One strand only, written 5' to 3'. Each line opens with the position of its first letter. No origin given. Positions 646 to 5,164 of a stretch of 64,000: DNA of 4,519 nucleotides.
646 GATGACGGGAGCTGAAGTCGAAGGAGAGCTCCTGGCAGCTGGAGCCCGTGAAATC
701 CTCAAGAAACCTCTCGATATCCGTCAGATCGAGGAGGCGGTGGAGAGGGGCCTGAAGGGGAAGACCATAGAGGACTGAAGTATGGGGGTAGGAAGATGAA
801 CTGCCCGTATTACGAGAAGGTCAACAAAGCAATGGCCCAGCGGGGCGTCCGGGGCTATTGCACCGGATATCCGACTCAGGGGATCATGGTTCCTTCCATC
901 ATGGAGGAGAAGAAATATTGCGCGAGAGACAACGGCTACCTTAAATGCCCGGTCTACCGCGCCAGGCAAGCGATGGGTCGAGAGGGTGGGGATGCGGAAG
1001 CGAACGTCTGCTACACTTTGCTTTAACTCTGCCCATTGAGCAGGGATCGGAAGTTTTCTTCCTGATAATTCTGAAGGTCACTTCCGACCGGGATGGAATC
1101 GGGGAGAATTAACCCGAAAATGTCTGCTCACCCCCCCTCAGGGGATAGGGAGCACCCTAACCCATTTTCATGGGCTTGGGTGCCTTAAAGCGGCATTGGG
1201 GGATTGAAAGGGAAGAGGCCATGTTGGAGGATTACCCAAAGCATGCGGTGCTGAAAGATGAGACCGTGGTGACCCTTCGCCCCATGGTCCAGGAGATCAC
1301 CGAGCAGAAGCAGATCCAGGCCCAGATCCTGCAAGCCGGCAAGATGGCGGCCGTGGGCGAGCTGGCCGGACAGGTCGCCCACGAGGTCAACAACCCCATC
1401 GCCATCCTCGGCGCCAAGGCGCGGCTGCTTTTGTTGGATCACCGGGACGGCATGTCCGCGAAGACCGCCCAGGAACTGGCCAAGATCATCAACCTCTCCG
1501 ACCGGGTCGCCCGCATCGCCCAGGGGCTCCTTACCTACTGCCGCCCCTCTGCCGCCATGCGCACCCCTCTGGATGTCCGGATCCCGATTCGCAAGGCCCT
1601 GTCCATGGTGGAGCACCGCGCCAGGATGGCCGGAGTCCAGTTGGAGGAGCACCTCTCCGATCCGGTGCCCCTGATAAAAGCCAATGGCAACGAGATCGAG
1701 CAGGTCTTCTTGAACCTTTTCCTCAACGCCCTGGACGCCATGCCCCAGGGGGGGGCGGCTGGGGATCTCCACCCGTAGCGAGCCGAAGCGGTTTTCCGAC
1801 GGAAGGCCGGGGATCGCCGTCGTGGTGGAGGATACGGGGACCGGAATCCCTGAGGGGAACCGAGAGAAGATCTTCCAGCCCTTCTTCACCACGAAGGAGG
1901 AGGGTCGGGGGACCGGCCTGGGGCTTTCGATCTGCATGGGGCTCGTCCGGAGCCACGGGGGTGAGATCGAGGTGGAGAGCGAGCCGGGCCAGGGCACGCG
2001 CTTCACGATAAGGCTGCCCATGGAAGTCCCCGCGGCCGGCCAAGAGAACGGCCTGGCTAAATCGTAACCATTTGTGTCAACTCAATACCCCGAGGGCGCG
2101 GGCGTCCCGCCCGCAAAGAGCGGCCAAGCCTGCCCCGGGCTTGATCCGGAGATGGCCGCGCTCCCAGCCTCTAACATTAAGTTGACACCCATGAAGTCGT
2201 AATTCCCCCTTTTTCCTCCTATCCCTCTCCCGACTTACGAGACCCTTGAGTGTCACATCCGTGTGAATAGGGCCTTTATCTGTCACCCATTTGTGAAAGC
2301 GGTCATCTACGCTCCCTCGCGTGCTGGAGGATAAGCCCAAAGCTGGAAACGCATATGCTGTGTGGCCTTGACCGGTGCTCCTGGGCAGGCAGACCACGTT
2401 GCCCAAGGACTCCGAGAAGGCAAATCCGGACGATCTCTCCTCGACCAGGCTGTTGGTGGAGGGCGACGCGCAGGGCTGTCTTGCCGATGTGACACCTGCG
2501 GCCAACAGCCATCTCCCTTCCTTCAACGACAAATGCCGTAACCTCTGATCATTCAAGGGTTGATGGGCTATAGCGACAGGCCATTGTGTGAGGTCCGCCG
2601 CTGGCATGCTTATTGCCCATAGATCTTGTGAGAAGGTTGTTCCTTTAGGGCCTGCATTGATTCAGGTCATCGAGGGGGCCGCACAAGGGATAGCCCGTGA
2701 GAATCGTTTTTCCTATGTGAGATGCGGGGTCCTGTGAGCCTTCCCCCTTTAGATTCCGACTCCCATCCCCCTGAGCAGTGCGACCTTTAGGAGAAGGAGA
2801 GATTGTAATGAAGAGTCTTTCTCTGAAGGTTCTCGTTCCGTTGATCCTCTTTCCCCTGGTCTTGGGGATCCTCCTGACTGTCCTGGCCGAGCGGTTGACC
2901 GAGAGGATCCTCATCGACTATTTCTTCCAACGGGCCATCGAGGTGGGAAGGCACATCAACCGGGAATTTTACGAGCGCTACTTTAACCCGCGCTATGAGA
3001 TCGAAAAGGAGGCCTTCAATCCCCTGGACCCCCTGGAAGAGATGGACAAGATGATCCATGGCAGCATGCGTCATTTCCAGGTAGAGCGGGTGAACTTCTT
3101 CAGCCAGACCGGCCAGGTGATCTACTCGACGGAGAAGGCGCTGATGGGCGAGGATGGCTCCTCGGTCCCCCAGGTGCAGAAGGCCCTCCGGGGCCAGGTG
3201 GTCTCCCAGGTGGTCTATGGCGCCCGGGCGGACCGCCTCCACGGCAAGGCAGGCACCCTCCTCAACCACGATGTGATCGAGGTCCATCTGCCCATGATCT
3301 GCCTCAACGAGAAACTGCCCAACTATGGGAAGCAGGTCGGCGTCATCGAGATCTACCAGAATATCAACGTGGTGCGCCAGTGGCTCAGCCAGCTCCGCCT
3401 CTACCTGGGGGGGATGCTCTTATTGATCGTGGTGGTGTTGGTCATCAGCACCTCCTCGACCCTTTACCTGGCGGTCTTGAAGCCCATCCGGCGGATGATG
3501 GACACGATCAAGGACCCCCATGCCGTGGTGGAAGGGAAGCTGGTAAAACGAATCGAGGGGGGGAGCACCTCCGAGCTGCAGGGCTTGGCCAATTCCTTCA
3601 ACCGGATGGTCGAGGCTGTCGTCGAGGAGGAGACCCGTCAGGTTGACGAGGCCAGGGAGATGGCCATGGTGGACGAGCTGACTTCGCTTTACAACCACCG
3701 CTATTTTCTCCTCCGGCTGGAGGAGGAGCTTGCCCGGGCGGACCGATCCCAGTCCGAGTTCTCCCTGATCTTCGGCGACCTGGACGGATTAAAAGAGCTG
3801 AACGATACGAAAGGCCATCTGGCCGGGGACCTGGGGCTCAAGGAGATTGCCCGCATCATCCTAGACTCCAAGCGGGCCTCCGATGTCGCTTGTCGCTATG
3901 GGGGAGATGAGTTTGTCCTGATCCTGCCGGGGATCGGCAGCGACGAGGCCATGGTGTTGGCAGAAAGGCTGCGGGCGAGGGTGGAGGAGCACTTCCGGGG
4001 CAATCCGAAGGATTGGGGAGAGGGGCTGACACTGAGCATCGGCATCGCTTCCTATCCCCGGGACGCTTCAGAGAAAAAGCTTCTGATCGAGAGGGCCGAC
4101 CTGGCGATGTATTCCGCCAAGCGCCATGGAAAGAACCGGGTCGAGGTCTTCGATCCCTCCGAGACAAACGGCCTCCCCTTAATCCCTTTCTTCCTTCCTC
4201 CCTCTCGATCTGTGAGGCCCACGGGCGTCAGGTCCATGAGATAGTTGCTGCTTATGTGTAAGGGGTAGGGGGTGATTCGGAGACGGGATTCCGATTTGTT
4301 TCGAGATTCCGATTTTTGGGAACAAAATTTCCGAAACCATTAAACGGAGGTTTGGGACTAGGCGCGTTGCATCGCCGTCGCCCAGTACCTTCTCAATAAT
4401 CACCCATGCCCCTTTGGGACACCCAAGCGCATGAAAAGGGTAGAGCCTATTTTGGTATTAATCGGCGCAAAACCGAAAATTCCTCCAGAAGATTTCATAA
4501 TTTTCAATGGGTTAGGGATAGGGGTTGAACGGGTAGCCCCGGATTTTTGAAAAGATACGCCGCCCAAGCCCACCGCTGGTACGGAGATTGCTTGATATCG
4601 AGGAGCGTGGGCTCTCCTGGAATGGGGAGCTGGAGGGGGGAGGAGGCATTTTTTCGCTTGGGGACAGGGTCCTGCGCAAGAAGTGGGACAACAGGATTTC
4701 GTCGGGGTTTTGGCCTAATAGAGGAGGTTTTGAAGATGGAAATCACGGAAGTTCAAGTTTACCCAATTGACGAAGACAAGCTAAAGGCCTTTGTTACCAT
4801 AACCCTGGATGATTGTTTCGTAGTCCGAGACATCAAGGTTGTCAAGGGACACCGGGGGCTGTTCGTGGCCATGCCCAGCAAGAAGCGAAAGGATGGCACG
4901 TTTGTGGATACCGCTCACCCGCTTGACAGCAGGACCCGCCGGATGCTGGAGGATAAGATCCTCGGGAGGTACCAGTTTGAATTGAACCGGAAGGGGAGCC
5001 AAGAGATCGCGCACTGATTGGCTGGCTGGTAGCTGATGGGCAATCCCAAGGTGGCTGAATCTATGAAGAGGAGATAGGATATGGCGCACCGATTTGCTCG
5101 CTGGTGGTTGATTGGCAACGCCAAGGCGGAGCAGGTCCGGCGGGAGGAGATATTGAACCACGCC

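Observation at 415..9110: Two paralogous four-cysteine mini-proteins, each the last gene of a sigma54-driven unit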

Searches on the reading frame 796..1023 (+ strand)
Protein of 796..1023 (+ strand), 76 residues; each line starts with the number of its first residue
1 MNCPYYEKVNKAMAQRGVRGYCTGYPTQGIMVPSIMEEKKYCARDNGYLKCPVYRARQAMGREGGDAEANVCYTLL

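Call 7: search_protein_families(library=ncbifam, proteins=[window:796-1023:+], max_evalue=1)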
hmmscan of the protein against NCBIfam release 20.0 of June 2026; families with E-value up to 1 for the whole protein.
window:796-1023:+ (76 aa): 1 family
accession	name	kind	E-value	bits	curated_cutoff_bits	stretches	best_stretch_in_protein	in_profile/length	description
NF045718.1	two_CW_domain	domain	0.079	13.4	35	1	42-74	9-47/80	two-CW domain-containing protein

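Call 8: search_protein_families(library=pfam, proteins=[window:796-1023:+], max_evalue=1)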
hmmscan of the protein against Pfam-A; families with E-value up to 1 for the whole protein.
window:796-1023:+ (76 aa): 0 families

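Call 9: find_homologous_proteins(query=window:796-1023:+, max_evalue=0.01)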
Query window:796-1023:+ (76 aa): 1 proteins with E <= 0.01 among 1 candidates.
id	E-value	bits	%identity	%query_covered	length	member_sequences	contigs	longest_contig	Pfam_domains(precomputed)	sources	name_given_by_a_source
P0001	3.0e-46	172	100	100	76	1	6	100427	-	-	-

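Call 25: search_protein_families(library=pfam, alignment_id=A3, max_evalue=0.1)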
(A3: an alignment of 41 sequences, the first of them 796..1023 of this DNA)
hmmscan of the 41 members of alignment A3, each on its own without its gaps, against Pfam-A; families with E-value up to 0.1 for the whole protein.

A. member 1, window:796-1023:+ (76 aa): 0 families

B. families by the number of members that match (of 41 scanned): 2 families
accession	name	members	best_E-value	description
PF20278.3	CTD2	1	0.0087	C-terminal domain 2 of the ABC-three component (ABC-3C) systems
PF07461.18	NADase_NGA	1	0.042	NAD glycohydrolase catalytic domain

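Call 26: search_solved_structures(query=A3, max_evalue=10)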
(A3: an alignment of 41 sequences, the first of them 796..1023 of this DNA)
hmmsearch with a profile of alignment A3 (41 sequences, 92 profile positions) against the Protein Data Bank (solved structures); distinct sequences matched with E-value up to 10: 2.
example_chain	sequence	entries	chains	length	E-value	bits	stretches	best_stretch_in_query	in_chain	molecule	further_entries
1bsw_A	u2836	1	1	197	0.8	12.8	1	27-66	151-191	PROTEIN (ACUTOLYSIN A)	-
1bud_A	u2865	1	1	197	0.83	12.8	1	27-66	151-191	PROTEIN (ACUTOLYSIN A)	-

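Call 28: find_homologous_proteins(query=A3, max_evalue=0.001)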
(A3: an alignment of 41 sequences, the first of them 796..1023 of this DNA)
Query A3 (41 sequences) (76 aa, profile of the alignment): 16 proteins with E <= 0.001 among 738 candidates.
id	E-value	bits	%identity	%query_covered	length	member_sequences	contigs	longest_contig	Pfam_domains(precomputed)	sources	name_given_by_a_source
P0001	8.5e-21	91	100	100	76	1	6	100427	-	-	-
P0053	6.1e-20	89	35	72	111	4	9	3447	-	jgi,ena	-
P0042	7.0e-20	88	34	91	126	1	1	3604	-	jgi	jgi:hypothetical protein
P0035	1.6e-19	87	32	74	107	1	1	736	-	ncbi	-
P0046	2.2e-19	87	40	66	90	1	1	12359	-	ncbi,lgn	-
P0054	4.4e-19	86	36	87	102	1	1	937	-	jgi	jgi:hypothetical protein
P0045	6.9e-19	85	35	71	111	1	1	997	-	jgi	jgi:hypothetical protein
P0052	2.6e-18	83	35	72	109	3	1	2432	-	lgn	-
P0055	8.0e-17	79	35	87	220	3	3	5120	PF01258.24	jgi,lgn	jgi:RNA polymerase-binding transcription factor DksA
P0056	1.2e-16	78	35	86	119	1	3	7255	-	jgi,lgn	jgi:hypothetical protein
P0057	2.2e-15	74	35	72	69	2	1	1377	-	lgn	-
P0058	9.6e-15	72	35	74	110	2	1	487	-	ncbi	-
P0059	1.1e-13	69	32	74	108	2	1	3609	-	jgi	jgi:hypothetical protein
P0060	1.8e-13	68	43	53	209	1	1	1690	-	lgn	-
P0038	1.6e-12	65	33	71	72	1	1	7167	-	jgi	jgi:hypothetical protein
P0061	3.2e-12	64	35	82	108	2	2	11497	-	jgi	jgi:hypothetical protein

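Call 31: find_encoding_contigs(protein=P0061, flank=6000, max_places=3)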
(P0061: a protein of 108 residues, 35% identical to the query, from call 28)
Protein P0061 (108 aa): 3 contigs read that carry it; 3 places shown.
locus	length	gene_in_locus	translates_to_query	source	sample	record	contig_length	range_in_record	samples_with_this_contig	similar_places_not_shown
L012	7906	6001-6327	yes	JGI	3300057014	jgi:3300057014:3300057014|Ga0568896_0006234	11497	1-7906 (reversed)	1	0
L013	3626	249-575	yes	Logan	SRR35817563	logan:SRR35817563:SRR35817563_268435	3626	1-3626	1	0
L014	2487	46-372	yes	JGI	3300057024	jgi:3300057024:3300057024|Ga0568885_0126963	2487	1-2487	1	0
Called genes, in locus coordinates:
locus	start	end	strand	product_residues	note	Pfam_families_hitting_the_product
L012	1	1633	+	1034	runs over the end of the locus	PF00873:ACR_tran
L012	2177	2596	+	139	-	-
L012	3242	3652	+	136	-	PF00072:Response_reg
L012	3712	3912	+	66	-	PF03779:SPW (weak)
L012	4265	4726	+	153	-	PF00210:Ferritin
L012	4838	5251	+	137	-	PF04343:DUF488, PF22751:DUF488-N3a, PF22752:DUF488-N3i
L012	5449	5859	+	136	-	PF01258:zf-dskA_traR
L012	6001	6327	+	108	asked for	-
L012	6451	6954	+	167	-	PF00582:Usp (faint)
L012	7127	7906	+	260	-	?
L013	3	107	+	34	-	?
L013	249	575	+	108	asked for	-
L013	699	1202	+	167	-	PF00582:Usp (faint)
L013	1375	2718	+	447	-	PF07992:Pyr_redox_2 (faint), PF13450:NAD_binding_8 (faint)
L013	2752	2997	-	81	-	-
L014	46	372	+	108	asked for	-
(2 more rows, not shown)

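Call 54: predict_structure(alignment_id=A3)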
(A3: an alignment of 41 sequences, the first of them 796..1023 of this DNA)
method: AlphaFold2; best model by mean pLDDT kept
length: 76 residues; sequences in the alignment: 41
mean_pLDDT: 77.1   pTM: 0.60
mean pLDDT of the five models: 77.1, 74.9, 74.2, 63.2, 60.0
residues with pLDDT >= 90: 18; 70-90: 39; 50-70: 6; < 50: 13
segments of 3 or more residues with pLDDT < 50: 64-76
pLDDT, mean of each block of 10 residues (from residue 1): 84 75 83 90 91 88 51 40
secondary structure, 60 per line:
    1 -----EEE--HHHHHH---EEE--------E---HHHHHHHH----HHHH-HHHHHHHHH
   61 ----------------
elements in order: E6-8 H11-16 E20-22 H35-42 H47-50 H52-60

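Call 59: fold_search(model_id=the predicted structure, library=pdb)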
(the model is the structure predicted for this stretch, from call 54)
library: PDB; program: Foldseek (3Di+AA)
matches with E <= 10: 2; with E <= 0.001: 0
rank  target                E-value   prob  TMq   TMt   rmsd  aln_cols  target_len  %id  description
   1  2ct5_MODEL_1_A        3.7e+00  0.03  0.23  0.24   9.9        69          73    7  Solution Structure of the zinc finger BED domain of the zinc finger BED domain containing protein 1 (released 2005-11-23)
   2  6jho_D                7.7e+00  0.03  0.29  0.15  11.4        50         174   18  The complex crystal structure of Cagbeta with CagZ revealed a novel regulatory mechanism for T4SS coupling ATPase in H (released 2020-02-19)

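Call 60: search_protein_families(library=pfam, proteins=[L012:6451-6951:+], max_evalue=0.01)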
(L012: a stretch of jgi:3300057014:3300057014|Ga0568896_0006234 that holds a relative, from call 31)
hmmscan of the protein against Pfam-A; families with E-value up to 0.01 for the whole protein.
L012:6451-6951:+ (167 aa): 1 family
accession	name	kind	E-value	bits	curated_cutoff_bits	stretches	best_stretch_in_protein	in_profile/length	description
PF00582.32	Usp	-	5.6e-06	27.4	24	1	5-166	4-140/141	Universal stress protein family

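Call 63: search_protein_families(library=pfam, proteins=[P0055, P0060], max_evalue=1)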
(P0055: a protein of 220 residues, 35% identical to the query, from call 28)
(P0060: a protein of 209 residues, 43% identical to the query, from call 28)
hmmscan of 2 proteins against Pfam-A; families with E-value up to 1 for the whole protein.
P0055 (220 aa): 4 families
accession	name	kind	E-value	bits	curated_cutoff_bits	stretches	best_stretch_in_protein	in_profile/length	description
PF01258.23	zf-dskA_traR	-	8.1e-11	42.2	24.9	1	88-122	1-35/36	Prokaryotic dksA/traR C4-type zinc finger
PF24273.1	TRASH_HVO_1752_C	-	0.09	13.4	27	1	111-130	1-20/47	HVO_1752, C-terminal TRASH domain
PF24560.1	zf-C2H2_OTU1_C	-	0.27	11.4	27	1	110-124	3-17/35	Ubiquitin thioesterase OTU1, C-terminal C2H2-type zinc finger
PF17915.7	zf_Rg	-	0.57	10.1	25.5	0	92-117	9-31/49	Reverse gyrase zinc finger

P0060 (209 aa): 0 families

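Call 105: search_protein_families(library=phrogs, proteins=[window:796-1023:+], max_evalue=0.01)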
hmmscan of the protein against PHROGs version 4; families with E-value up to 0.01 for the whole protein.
window:796-1023:+ (76 aa): 0 families

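Call 106: search_protein_families(library=padloc, proteins=[window:796-1023:+], max_evalue=0.01)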
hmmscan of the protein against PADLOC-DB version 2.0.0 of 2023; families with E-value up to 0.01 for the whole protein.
window:796-1023:+ (76 aa): 0 families

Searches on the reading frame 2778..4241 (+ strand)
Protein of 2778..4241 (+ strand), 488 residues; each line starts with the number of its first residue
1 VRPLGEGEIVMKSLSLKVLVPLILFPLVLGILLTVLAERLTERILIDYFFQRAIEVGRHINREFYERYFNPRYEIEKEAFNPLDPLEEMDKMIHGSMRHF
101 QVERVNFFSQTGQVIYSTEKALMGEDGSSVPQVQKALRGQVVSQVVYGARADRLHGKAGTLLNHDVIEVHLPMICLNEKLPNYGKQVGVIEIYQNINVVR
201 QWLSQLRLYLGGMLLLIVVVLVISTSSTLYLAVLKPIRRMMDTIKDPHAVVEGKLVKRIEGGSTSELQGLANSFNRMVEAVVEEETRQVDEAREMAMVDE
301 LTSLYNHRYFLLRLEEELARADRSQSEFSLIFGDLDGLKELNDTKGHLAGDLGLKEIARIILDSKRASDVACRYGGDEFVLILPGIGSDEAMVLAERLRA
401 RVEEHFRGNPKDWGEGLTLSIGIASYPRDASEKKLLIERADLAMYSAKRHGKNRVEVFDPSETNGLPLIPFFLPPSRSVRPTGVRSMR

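Call 8: search_protein_families(library=pfam, proteins=[window:2778-4241:+], max_evalue=1)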
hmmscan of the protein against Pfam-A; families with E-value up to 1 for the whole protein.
window:2778-4241:+ (488 aa): 6 families
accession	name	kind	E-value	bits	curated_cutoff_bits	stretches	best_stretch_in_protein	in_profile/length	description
PF00990.26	GGDEF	-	2.6e-43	148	23.8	1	296-454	1-161/161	Diguanylate cyclase, GGDEF domain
PF00672.30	HAMP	-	6.1e-05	23.7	25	1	232-281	5-51/53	HAMP domain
PF22335.1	Cas10-Cmr2_palm2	-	0.00099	19.7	27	1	375-455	58-132/133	Cas10/Cmr2, second palm domain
PF08637.16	NCA2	-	0.051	13.2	20.6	1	233-317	38-115/289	ATP synthase regulation protein NCA2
PF17853.6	GGDEF_2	-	0.058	14.1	24.5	1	356-423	40-93/116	GGDEF-like domain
PF12920.12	TcdA_TcdB_pore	-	0.21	10.3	27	1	224-283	53-110/655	TcdA/TcdB pore forming domain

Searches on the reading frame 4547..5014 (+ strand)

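Call 8: search_protein_families(library=pfam, proteins=[window:4547-5014:+], max_evalue=1)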
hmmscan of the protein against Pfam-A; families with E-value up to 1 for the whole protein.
window:4547-5014:+ (156 aa): 1 family
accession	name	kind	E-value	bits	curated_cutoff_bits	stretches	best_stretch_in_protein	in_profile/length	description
PF04026.17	SpoVG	-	9.8e-30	103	29.6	1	64-143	1-81/82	SpoVG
